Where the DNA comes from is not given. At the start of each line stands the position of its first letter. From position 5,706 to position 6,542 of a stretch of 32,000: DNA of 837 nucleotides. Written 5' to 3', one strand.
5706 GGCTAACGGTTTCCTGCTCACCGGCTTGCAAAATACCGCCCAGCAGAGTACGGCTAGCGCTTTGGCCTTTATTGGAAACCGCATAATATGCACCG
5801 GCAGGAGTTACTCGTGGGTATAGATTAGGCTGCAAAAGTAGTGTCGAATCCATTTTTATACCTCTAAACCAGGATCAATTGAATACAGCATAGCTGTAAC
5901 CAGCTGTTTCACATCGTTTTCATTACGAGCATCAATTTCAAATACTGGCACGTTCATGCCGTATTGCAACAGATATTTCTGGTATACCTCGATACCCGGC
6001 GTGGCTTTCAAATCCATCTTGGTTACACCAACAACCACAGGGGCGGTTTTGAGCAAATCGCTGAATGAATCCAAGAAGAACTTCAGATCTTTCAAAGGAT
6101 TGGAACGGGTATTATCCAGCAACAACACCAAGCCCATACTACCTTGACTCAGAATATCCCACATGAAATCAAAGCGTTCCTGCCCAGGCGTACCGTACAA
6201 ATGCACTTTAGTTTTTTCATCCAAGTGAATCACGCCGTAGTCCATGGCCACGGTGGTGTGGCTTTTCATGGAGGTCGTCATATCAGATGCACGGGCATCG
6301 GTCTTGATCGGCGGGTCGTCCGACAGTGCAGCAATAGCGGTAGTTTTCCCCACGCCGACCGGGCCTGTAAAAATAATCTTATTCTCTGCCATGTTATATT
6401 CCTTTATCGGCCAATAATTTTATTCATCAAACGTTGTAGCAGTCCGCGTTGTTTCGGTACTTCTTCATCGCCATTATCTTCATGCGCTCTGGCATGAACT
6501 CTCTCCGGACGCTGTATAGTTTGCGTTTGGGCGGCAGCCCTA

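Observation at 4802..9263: Five-gene small-GTPase / double-Roadblock / receiver / TPR-anchor operon in a low-GC, DUS-poor island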

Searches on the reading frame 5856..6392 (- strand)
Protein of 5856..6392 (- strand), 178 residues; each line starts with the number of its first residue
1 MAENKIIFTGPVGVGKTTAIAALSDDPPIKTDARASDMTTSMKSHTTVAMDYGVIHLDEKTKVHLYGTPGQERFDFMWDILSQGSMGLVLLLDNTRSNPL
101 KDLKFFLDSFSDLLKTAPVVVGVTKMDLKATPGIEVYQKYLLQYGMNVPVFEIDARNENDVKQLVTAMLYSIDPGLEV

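Call 3: search_protein_families(library=pfam, proteins=[window:5856-6392:-], max_evalue=1)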
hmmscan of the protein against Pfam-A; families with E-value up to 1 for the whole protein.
window:5856-6392:- (178 aa): 20 families
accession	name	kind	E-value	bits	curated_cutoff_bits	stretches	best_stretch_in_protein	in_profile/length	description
PF03029.23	ATP_bind_1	-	4.7e-17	63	27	1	29-148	51-182/240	Conserved hypothetical ATP binding protein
PF00071.28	Ras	-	1.9e-11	44.3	21.6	1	5-170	1-158/162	Ras family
PF08477.19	Roc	-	1.3e-08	35.5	27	1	5-127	1-119/119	Ras of Complex, Roc, domain of DAPkinase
PF10662.15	PduV-EutP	-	1.5e-06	28.5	21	2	104-166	78-139/143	Ethanolamine utilisation - propanediol utilisation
PF03193.22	RsgA_GTPase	-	2.5e-06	27.9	30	1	3-76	106-173/174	RsgA GTPase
PF01926.29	MMR_HSR1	-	1.8e-05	25.3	21.9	1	5-124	1-112/113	50S ribosome-binding GTPase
PF02421.24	FeoB_N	-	0.00029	20.8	27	1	116-167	105-155/156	Ferrous iron transport protein B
PF09439.16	SRPRB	-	0.0003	20.7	25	1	3-95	3-83/178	Signal recognition particle receptor beta subunit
PF13401.12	AAA_22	-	0.00035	21.3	27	1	6-95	8-93/130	AAA domain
PF12775.13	AAA_7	-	0.0062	16.5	25.8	1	3-75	33-103/181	P-loop containing dynein motor region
PF00009.33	GTP_EFTU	-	0.0099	15.9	26.5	1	6-169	6-183/188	Elongation factor Tu GTP binding domain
PF13521.12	AAA_28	-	0.01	16.5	27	1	5-26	1-22/164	AAA domain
PF00025.27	Arf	-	0.023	14.6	22.3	1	3-131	14-130/174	ADP-ribosylation factor family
PF03266.21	NTPase_1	-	0.029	14.7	23.9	1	5-25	1-21/168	NTPase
PF00448.28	SRP54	-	0.043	13.9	22.7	1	4-24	2-22/196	SRP54-type protein, GTPase domain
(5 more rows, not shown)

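Call 4: search_protein_families(library=ncbifam, proteins=[window:5856-6392:-], max_evalue=1)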
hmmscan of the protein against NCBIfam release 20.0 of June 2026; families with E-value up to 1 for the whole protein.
window:5856-6392:- (178 aa): 22 families
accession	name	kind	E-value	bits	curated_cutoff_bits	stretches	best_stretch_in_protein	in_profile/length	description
TIGR00231.1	small_GTP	domain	1.3e-09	38.1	42.5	1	1-166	1-160/164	GTP-binding protein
TIGR02528.1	EutP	subfamily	8.8e-07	29.3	138.35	2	106-166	79-138/142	EutP/PduV family microcompartment system protein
NF012011.0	PRK15467.1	equivalog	7.9e-05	22.4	258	1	121-166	96-140/159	ethanolamine utilization acetate kinase EutP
NF010248.0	PRK13695.1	equivalog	0.00038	20.2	156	1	3-65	3-64/180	NTPase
TIGR02928.1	TIGR02928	subfamily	0.0017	17.3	181.3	1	4-94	41-137/366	orc1/cdc6 family replication initiation protein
TIGR03499.1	FlhF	equivalog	0.0021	18.1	174.15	1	5-23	200-218/286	flagellar biosynthesis GTPase FlhF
TIGR02729.1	Obg_CgtA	equivalog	0.014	14.5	280.25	1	94-170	245-326/329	Obg family GTPase CgtA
NF009067.0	PRK12402.1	equivalog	0.023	13.7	317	1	5-25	38-58/340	replication factor C small subunit 2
TIGR03015.1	pepcterm_ATPase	hypoth_equivalog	0.024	14.1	324.5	1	5-87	45-125/269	XrtA/PEP-CTERM system-associated ATPase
NF008932.0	PRK12289.1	equivalog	0.03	13.3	483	0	6-36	181-212/363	small ribosomal subunit biogenesis GTPase RsgA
NF008956.1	PRK12299.1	equivalog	0.032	13.2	300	1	88-170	240-323/327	GTPase ObgE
NF001679.0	PRK00440.1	equivalog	0.04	13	303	1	5-25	41-61/322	replication factor C small subunit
NF003229.0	PRK04195.1-5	equivalog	0.042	12.5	280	1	6-48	47-90/413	replication factor C large subunit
NF000736.0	PRK00043.2-3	equivalog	0.056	12.8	227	1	97-167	104-177/207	thiamine phosphate synthase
TIGR00157.1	TIGR00157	equivalog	0.059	12.9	100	1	4-76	123-188/247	ribosome small subunit-dependent GTPase A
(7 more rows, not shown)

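Call 9: find_homologous_proteins(query=window:5856-6392:-, max_evalue=0.00001)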
Query window:5856-6392:- (178 aa): 5718 proteins with E <= 0.00001 among 5790 candidates; the best 120 are listed.
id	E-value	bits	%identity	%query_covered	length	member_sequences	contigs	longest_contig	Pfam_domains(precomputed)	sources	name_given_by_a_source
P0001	8.9e-111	385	99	100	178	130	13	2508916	PF08477.20,PF03193.23,PF10662.16,PF03029.24,PF00071.29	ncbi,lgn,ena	-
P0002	1.2e-98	346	88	100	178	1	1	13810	PF01926.30,PF08477.20,PF03193.23,PF03029.24,PF00071.29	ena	-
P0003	2.6e-95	335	84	99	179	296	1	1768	PF08477.20,PF03029.24,PF00071.29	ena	-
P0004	7.2e-95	333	84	100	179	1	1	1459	PF08477.20,PF10662.16,PF03029.24,PF00071.29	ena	-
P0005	7.7e-95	333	84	100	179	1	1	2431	PF08477.20,PF10662.16,PF03029.24,PF00071.29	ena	-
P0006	1.2e-94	333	85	99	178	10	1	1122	PF08477.20,PF03193.23,PF10662.16,PF03029.24,PF00071.29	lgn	-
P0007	1.4e-94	333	83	100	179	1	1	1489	PF08477.20,PF03029.24,PF00071.29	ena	-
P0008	2.5e-94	332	84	99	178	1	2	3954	PF08477.20,PF03193.23,PF10662.16,PF03029.24,PF00071.29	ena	-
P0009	2.6e-94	332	83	100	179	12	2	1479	PF08477.20,PF03029.24,PF00071.29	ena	-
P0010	3.1e-94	331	84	100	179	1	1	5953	PF08477.20,PF03029.24,PF00071.29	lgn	-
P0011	3.4e-94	331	84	99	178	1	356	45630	PF08477.20,PF03193.23,PF10662.16,PF03029.24,PF00071.29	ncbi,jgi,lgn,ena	jgi:small GTP-binding protein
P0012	4.7e-94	331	84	99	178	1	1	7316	PF08477.20,PF03193.23,PF10662.16,PF03029.24,PF00071.29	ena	-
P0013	5.6e-94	331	84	99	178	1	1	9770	PF08477.20,PF03193.23,PF10662.16,PF03029.24,PF00071.29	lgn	-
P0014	6.3e-94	330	84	99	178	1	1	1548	PF08477.20,PF03193.23,PF10662.16,PF03029.24,PF00071.29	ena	-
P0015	8.9e-94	330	84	99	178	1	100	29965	PF08477.20,PF03193.23,PF10662.16,PF03029.24,PF00071.29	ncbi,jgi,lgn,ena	jgi:small GTP-binding protein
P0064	8.3e-85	301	75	99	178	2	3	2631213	PF08477.20,PF03193.23,PF10662.16,PF03029.24,PF00071.29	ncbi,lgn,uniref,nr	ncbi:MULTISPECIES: GTP-binding protein [Vitreoscilla]|uniref:ATP/GTP-binding protein n=1 Tax=Vitreos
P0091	1.8e-77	277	71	98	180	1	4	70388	PF08477.20,PF10662.16,PF03029.24,PF00071.29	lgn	-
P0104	3.7e-75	269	67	98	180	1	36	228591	PF03029.24,PF00071.29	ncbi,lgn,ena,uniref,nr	ncbi:ATP/GTP-binding protein [uncultured Aquitalea sp.]|uniref:GTP-binding protein n=1 Tax=unculture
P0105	4.0e-75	269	67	98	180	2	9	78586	PF08477.20,PF03029.24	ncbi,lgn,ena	-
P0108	4.9e-75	269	68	98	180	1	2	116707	PF03029.24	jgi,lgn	jgi:signal recognition particle receptor subunit beta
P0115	3.9e-74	266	68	98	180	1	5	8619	PF03029.24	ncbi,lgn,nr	ncbi:MAG: ATP/GTP-binding protein [Chromatiales bacterium]|nr:ATP/GTP-binding protein [Chromatiales 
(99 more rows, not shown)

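Call 22: find_encoding_contigs(protein=P0115, flank=6000, max_places=3)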
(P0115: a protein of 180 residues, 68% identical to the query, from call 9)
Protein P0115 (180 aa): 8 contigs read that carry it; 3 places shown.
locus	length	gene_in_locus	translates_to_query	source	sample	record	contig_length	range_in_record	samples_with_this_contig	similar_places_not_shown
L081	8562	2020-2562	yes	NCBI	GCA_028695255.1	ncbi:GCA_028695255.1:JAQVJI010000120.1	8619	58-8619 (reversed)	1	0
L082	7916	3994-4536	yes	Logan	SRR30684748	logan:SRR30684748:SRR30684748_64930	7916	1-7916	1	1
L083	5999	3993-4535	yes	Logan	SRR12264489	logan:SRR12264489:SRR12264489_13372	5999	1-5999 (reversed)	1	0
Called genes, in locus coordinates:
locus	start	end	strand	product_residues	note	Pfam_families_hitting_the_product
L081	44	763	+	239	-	-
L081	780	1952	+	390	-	-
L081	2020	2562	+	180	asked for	PF03029:ATP_bind_1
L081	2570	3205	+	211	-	-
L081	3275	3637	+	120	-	PF03259:Robl_LC7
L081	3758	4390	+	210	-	PF11563:Protoglobin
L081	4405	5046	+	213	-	PF00596:Aldolase_II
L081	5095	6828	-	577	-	PF02872:5_nucleotid_C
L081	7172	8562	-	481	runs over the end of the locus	PF01435:Peptidase_M48, PF14559:TPR_19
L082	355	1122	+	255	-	PF00753:Lactamase_B, PF19583:ODP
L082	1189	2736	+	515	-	-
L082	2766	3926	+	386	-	-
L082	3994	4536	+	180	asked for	PF03029:ATP_bind_1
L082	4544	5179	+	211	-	-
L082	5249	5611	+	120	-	PF03259:Robl_LC7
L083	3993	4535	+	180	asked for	PF03029:ATP_bind_1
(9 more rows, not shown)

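Call 23: find_encoding_contigs(protein=P0104, flank=6000, max_places=2)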
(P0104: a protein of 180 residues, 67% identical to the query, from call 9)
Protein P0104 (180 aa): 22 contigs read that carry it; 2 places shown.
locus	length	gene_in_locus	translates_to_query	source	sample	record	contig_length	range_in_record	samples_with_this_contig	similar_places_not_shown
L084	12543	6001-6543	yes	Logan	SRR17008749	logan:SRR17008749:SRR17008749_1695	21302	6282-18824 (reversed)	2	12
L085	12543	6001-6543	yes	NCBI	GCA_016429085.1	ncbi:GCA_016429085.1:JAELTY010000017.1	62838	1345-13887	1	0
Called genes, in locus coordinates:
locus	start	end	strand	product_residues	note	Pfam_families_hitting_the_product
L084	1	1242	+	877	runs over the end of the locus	PF01411:tRNA-synt_2c, PF07973:tRNA_SAD, PF02272:DHHA1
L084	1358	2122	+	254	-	PF00497:SBP_bac_3 (weak)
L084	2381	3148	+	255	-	PF00753:Lactamase_B, PF19583:ODP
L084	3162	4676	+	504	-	-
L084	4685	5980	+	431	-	-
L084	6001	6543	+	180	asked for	PF00071:Ras (weak), PF03029:ATP_bind_1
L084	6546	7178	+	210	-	-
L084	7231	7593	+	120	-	PF03259:Robl_LC7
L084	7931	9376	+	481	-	PF04174:CP_ATPgrasp_1, PF14403:CP_ATPgrasp_2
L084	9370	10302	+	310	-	PF04168:Alpha-E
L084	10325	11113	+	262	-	PF08379:Bact_transglu_N, PF01841:Transglut_core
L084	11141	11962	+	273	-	PF00227:Proteasome (weak)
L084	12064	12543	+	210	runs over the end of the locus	PF03695:UPF0149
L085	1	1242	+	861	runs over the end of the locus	?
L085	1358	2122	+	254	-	PF00497:SBP_bac_3 (weak)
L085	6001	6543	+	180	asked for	PF00071:Ras (weak), PF03029:ATP_bind_1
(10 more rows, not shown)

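Call 32: search_solved_structures(query=window:5856-6392:-, max_evalue=0.001, show_alignments=3)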
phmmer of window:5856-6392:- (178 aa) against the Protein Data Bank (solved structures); distinct sequences matched with E-value up to 0.001: 67 (the best 60 are shown).
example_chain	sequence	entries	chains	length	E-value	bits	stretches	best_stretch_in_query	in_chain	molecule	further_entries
4z8y_A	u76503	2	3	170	6.7e-08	35.8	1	6-167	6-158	Ras-related protein SEC4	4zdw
2ocy_C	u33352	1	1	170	3.1e-07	33.6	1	45-167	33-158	Ras-related protein SEC4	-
2eqb_A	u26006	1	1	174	3.2e-07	33.6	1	45-167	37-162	Ras-related protein SEC4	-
1g16_A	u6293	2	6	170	5.8e-07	32.7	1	45-167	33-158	RAS-RELATED PROTEIN SEC4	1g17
3cph_A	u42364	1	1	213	6.5e-07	32.6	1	45-167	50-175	Ras-related protein SEC4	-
2wwx_A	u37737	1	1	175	2.1e-06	30.9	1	13-169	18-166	RAS-RELATED PROTEIN RAB-1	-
4djt_A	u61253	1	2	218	2.6e-06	30.6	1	5-159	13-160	GTP-binding nuclear protein GSP1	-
6o62_A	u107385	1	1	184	2.7e-06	30.6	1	45-164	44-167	Ras-related protein SEC4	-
6ekk_C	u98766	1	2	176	3.1e-06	30.4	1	34-166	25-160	Ras-related protein Rab-35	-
4fmb_B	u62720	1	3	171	3.3e-06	30.3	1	8-169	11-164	Ras-related protein Rab-1A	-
3tw8_B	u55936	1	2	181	3.4e-06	30.2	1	34-166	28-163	Ras-related protein Rab-35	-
4fmc_B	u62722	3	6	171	3.8e-06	30.1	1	13-169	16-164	Ras-related protein Rab-1A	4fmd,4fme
4fmd_F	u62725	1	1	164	4.2e-06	29.9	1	22-169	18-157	Ras-related protein Rab-1A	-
4jvs_B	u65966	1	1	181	4.5e-06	29.8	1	13-169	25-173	Ras-related protein Rab-1A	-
4iru_B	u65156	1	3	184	4.6e-06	29.8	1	13-169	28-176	Ras-related protein Rab-1A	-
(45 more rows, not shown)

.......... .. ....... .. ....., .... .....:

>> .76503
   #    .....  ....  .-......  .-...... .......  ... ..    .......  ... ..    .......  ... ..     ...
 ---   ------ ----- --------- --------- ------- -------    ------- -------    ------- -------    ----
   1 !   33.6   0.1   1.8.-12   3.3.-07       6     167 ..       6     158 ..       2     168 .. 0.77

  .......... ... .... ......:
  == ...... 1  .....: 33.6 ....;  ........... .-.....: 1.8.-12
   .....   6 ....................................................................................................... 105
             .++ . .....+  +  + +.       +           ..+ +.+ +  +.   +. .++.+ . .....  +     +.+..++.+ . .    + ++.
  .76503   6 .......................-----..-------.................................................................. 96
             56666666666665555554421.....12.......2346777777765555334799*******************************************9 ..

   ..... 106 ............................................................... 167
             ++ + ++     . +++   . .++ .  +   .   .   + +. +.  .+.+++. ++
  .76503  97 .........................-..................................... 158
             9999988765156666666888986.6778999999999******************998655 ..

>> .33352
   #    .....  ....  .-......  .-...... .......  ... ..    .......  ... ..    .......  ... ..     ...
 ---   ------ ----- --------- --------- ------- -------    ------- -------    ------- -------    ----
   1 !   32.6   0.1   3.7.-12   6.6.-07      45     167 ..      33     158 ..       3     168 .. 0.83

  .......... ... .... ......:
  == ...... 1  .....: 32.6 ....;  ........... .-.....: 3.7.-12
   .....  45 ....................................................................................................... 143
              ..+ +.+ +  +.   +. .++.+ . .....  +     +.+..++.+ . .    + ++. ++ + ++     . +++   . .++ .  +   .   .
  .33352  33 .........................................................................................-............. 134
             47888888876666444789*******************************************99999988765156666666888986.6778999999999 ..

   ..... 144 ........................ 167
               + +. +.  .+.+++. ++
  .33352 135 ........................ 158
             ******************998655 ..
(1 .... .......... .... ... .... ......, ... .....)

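Call 72: find_encoding_contigs(protein=P0108, flank=7000, max_places=1)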
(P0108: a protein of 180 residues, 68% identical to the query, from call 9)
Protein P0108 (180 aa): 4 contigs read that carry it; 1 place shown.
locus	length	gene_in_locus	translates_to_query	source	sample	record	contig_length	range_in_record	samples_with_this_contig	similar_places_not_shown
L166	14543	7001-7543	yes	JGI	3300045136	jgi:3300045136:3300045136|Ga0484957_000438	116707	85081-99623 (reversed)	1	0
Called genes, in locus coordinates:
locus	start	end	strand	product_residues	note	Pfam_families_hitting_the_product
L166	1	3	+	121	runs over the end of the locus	PF00717:Peptidase_S24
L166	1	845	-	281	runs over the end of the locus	PF21917:NMB0537_N, PF00571:CBS, PF03471:CorC_HlyC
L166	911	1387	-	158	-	PF02130:YbeY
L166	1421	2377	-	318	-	PF02562:PhoH, PF13245:AAA_19 (weak), PF13604:AAA_30 (weak)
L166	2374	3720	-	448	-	PF00919:UPF0004, PF04055:Radical_SAM, PF01938:TRAM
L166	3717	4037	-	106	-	-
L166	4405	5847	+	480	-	PF13428:TPR_14 (faint)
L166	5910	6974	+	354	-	-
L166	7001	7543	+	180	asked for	PF03029:ATP_bind_1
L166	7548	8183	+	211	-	-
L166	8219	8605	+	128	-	PF03259:Robl_LC7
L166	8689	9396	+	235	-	PF12974:Phosphonate-bd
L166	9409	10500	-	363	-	PF01926:MMR_HSR1, PF02421:FeoB_N (weak), PF06071:YchF-GTPase_C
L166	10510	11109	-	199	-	PF01195:Pept_tRNA_hydro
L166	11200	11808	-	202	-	PF01386:Ribosomal_L25p, PF14693:Ribosomal_TL5_C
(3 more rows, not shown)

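Call 73: find_encoding_contigs(protein=P0105, flank=7000, max_places=1)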
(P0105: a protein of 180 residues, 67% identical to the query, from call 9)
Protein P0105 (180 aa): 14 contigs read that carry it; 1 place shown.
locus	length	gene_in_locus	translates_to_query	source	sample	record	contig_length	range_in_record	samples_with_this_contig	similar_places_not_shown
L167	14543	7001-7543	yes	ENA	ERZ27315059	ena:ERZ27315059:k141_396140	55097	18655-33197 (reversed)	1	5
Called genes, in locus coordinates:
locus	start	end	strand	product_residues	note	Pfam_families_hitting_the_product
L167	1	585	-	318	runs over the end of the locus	PF02562:PhoH, PF13245:AAA_19 (weak), PF13604:AAA_30 (weak)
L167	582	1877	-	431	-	PF00919:UPF0004, PF04055:Radical_SAM, PF01938:TRAM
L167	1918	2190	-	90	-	-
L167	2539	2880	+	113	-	-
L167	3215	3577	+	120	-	PF07238:PilZ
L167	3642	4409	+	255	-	PF00753:Lactamase_B, PF19583:ODP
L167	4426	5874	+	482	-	PF14559:TPR_19 (faint), PF13181:TPR_8 (faint)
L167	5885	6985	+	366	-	-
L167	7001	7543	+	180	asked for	PF08477:Roc (faint), PF03029:ATP_bind_1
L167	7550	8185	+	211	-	-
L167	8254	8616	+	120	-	PF03259:Robl_LC7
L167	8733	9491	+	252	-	PF12974:Phosphonate-bd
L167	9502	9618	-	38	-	-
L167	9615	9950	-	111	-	PF05534:HicB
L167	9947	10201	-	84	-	PF07927:HicA_toxin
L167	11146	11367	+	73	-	-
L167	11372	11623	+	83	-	-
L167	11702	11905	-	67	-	PF13560:HTH_31, PF12844:HTH_19, PF01381:HTH_3, PF13443:HTH_26 (weak)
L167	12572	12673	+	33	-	-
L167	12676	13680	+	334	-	-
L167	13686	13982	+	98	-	-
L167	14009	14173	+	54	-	-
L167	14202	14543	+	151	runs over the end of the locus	-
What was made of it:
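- A PilZ-domain gene lies two genes upstream of the cassette in one lineage (L167; call 73).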

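Call 74: find_encoding_contigs(protein=P0064, flank=7000, max_places=1)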
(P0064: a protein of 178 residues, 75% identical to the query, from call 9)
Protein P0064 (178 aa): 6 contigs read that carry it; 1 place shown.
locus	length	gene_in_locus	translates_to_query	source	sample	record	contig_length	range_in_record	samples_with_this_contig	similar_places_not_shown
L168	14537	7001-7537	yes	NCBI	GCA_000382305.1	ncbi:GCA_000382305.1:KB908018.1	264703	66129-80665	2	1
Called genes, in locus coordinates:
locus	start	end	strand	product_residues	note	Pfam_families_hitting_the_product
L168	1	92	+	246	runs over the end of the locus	PF00106:adh_short, PF08659:KR, PF13561:adh_short_C2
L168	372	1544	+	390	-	PF02563:Poly_export, PF10531:SLBB (weak), PF22461:SLBB_2, PF18412:Wza_C (weak)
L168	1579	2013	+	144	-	PF01451:LMWPc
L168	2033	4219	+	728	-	PF02706:Wzz, PF23607:WZC_N, PF13807:GNVR, PF01656:CbiA, PF10609:ParA, PF13614:AAA_31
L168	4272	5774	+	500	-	PF13428:TPR_14 (faint)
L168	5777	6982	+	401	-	-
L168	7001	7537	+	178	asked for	PF00071:Ras, PF03193:RsgA_GTPase (faint), PF08477:Roc (weak), PF10662:PduV-EutP (faint), PF03029:ATP_bind_1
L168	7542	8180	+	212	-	-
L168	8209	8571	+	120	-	PF03259:Robl_LC7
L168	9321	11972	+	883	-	PF17900:Peptidase_M1_N, PF01433:Peptidase_M1, PF11940:DUF3458, PF17432:DUF3458_C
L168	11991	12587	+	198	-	PF02798:GST_N, PF13417:GST_N_3 (weak), PF13409:GST_N_2 (weak)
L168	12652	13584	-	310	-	PF01148:CTP_transf_1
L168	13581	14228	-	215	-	PF01553:Acyltransferase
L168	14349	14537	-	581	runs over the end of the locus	PF00561:Abhydrolase_1 (weak), PF12146:Hydrolase_4, PF12697:Abhydrolase_6 (weak), PF12147:Methyltransf_20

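Call 75: find_encoding_contigs(protein=P0091, flank=7000, max_places=1)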
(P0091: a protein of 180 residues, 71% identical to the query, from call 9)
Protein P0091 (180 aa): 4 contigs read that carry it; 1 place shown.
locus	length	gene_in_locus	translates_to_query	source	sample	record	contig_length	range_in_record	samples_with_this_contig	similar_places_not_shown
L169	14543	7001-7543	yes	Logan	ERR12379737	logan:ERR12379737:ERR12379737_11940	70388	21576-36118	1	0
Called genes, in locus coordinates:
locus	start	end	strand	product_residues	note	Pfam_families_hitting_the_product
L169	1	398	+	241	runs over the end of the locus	PF08478:POTRA_1, PF03799:FtsQ_DivIB_C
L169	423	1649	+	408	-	PF14450:FtsA (weak), PF00012:HSP70 (faint), PF02491:SHS2_FTSA, PF06723:MreB_Mbl, PF11104:PilM_2 (faint), PF06277:EutA (weak), PF14450:FtsA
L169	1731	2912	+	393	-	PF00091:Tubulin, PF12327:FtsZ_C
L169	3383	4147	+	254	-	PF00753:Lactamase_B, PF19583:ODP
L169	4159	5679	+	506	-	PF14559:TPR_19 (faint)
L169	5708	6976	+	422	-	-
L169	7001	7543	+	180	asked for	PF10662:PduV-EutP (faint), PF00071:Ras, PF08477:Roc (weak), PF03029:ATP_bind_1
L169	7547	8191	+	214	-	-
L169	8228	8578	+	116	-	PF03259:Robl_LC7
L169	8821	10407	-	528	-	PF02142:MGS, PF01808:AICARFT_IMPCHas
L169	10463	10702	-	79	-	PF02954:HTH_8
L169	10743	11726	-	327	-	PF01207:Dus, PF01180:DHO_dh (faint)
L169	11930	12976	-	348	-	PF03601:Cons_hypoth698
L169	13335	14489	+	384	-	PF00364:Biotin_lipoyl (faint), PF25917:BSH_RND, PF25919:BSH_CusB, PF25973:BSH_CzcB, PF25984:BSH_YknX (weak), PF25885:HH_EMRA (weak), PF25876:HH_MFP_RND (weak), PF25989:YknX_C (faint)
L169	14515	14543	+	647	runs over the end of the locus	PF02463:SMC_N (faint), PF00005:ABC_tran, PF13304:AAA_21 (faint), PF12704:MacB_PCD, PF02687:FtsX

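Call 93: search_protein_families(library=padloc, proteins=[window:5856-6392:-], max_evalue=0.001)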
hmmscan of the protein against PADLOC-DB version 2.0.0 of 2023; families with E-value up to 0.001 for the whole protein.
window:5856-6392:- (178 aa): 0 families
